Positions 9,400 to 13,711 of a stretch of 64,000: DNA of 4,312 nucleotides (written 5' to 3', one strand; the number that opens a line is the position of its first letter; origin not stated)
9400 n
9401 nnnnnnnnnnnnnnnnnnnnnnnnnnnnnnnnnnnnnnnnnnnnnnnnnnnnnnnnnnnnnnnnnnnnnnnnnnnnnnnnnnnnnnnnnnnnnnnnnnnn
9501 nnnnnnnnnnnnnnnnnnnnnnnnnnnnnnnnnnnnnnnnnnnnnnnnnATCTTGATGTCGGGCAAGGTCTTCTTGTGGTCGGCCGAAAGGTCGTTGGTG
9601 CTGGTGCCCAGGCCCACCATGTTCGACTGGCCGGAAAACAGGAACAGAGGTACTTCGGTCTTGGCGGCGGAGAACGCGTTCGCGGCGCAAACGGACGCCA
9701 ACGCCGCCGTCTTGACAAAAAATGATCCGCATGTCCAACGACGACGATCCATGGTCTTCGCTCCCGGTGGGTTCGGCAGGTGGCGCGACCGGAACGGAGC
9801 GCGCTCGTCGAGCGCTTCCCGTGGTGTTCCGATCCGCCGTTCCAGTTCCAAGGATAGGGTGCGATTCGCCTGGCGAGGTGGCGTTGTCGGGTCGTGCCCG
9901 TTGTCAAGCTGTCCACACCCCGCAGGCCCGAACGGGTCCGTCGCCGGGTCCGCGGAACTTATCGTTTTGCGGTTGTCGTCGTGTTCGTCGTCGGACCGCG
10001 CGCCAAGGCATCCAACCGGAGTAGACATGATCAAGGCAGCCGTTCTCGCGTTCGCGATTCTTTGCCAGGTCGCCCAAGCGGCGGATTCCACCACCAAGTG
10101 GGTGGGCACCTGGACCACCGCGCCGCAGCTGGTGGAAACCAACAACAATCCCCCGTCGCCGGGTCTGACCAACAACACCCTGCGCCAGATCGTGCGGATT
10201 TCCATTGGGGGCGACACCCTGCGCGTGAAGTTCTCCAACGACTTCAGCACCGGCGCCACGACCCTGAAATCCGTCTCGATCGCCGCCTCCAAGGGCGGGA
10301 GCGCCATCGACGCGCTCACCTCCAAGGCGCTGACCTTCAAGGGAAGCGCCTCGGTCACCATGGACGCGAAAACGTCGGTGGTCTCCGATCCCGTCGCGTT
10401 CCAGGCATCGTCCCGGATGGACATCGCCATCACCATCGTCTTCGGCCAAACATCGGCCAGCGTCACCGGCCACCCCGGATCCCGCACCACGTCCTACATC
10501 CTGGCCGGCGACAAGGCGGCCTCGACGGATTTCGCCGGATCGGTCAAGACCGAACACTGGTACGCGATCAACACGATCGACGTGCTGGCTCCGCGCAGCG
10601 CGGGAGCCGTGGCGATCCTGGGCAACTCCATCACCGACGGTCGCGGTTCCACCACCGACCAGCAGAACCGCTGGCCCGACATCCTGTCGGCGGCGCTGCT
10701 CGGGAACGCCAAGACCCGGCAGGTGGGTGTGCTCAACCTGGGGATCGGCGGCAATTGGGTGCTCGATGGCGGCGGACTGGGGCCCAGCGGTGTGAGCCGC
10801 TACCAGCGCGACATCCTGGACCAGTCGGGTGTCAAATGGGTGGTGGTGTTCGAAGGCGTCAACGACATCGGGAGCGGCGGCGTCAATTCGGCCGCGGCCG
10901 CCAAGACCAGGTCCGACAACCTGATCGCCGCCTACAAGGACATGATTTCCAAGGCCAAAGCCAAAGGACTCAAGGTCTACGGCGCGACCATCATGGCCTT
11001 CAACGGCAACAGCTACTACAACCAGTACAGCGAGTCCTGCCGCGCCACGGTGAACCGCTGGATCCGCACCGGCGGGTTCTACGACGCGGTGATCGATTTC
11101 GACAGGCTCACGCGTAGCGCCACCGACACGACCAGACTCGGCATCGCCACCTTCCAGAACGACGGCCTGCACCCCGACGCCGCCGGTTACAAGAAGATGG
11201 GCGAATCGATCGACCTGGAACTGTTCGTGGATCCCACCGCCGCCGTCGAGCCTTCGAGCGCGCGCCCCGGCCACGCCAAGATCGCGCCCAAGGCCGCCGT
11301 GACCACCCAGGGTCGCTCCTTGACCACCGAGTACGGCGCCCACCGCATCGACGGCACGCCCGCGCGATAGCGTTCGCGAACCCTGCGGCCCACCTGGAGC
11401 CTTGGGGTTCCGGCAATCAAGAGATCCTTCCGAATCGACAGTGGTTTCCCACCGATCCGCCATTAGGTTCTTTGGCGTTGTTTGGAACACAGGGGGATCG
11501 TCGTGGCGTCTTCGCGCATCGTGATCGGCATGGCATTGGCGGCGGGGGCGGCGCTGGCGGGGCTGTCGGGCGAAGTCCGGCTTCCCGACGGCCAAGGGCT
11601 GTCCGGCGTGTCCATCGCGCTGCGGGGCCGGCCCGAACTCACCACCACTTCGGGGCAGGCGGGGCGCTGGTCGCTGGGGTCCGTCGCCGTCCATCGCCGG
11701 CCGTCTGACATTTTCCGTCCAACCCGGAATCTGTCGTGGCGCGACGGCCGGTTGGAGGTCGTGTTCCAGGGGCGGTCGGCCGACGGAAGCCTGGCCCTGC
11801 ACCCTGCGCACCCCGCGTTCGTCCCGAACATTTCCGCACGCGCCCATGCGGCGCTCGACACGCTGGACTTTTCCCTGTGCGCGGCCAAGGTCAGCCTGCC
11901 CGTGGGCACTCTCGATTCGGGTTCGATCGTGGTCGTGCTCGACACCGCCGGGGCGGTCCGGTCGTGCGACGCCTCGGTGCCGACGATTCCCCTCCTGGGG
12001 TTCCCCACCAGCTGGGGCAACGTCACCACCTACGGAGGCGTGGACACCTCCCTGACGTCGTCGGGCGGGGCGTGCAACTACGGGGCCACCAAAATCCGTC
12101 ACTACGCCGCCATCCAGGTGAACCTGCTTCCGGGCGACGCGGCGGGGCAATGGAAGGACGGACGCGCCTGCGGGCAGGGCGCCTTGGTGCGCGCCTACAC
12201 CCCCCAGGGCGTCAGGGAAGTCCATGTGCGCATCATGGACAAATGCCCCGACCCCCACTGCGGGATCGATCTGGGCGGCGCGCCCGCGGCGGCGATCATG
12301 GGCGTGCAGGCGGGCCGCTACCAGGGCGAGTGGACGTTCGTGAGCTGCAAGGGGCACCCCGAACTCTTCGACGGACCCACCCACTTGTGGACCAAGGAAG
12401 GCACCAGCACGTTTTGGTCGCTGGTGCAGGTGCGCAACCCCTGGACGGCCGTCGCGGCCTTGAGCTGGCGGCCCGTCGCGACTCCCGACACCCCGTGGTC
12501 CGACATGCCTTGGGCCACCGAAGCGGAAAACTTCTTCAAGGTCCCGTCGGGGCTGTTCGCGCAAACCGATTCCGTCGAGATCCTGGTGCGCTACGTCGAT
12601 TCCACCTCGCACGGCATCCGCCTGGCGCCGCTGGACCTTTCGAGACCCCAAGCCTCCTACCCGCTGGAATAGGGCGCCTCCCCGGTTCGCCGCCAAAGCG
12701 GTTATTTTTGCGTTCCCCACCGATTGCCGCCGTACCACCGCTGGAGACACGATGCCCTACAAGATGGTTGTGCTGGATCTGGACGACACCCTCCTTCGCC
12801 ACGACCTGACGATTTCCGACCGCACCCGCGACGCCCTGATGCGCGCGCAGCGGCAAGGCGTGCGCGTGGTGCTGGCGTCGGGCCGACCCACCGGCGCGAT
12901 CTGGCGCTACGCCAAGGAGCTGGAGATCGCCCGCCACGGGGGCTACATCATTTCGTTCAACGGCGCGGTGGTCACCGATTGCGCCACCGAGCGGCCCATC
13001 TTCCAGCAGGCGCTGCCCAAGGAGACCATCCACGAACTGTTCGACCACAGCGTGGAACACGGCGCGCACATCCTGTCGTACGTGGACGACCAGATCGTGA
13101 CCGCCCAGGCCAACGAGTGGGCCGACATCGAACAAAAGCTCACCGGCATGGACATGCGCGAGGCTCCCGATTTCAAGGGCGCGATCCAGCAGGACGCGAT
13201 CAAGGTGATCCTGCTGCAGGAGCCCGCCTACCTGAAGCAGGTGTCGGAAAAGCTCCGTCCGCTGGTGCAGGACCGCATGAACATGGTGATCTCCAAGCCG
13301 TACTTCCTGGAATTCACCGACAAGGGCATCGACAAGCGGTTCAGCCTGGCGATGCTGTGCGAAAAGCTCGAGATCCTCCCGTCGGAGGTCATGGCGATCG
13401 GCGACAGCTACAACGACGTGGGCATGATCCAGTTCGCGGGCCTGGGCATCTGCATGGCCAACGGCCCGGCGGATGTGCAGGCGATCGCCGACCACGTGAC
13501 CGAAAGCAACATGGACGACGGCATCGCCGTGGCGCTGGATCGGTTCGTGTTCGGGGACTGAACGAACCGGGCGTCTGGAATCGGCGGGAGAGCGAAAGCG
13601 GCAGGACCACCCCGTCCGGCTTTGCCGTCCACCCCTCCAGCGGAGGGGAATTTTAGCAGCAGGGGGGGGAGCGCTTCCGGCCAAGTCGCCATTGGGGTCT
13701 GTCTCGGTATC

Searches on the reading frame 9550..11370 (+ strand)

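Call 97: search_protein_families(library=ncbifam, proteins=[window:9550-11370:+], max_evalue=0.001)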
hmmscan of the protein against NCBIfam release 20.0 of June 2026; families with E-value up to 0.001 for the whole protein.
window:9550-11370:+ (606 aa): 1 family
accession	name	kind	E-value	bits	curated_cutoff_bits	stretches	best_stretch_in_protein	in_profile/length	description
NF042968.1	AcxylEst_AxeA1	equivalog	1.8e-05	23.3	700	1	349-553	272-458/459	acetylxylan esterase AxeA1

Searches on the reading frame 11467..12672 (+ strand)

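Call 12: search_protein_families(library=pfam, proteins=[window:11467-12672:+], max_evalue=0.001)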
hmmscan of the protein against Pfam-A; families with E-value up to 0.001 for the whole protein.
window:11467-12672:+ (401 aa): 0 families

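Call 97: search_protein_families(library=ncbifam, proteins=[window:11467-12672:+], max_evalue=0.001)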
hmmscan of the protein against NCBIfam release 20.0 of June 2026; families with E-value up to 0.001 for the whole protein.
window:11467-12672:+ (401 aa): 1 family
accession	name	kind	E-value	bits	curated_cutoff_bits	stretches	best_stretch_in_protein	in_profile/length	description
NF041144.1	expansin_EXLX1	subfamily_domain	6.5e-15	54.9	100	1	196-363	8-157/194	expansin EXLX1 family cellulose-binding protein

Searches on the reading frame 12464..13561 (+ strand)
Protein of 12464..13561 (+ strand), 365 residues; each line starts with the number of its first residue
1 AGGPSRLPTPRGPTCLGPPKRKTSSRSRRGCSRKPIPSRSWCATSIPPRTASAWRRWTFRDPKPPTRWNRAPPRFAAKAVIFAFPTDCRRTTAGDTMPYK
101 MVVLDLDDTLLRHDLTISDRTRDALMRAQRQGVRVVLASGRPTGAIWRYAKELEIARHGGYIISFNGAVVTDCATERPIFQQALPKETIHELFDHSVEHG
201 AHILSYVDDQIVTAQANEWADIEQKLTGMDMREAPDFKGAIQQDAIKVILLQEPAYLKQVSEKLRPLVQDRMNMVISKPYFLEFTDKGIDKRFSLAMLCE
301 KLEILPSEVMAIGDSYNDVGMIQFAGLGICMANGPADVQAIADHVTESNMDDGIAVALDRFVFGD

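Call 12: search_protein_families(library=pfam, proteins=[window:12464-13561:+], max_evalue=0.001)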
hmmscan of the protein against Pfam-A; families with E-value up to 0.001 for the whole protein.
window:12464-13561:+ (365 aa): 3 families
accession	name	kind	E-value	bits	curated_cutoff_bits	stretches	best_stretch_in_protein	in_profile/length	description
PF08282.18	Hydrolase_3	-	1.3e-62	212.3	20.9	1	102-358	1-255/255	haloacid dehalogenase-like hydrolase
PF05116.19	S6PP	-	1.1e-12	48.6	20.3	1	254-349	130-222/247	Sucrose-6F-phosphate phosphohydrolase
PF00702.32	Hydrolase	-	9.6e-09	36.3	26.4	1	295-326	160-191/191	haloacid dehalogenase-like hydrolase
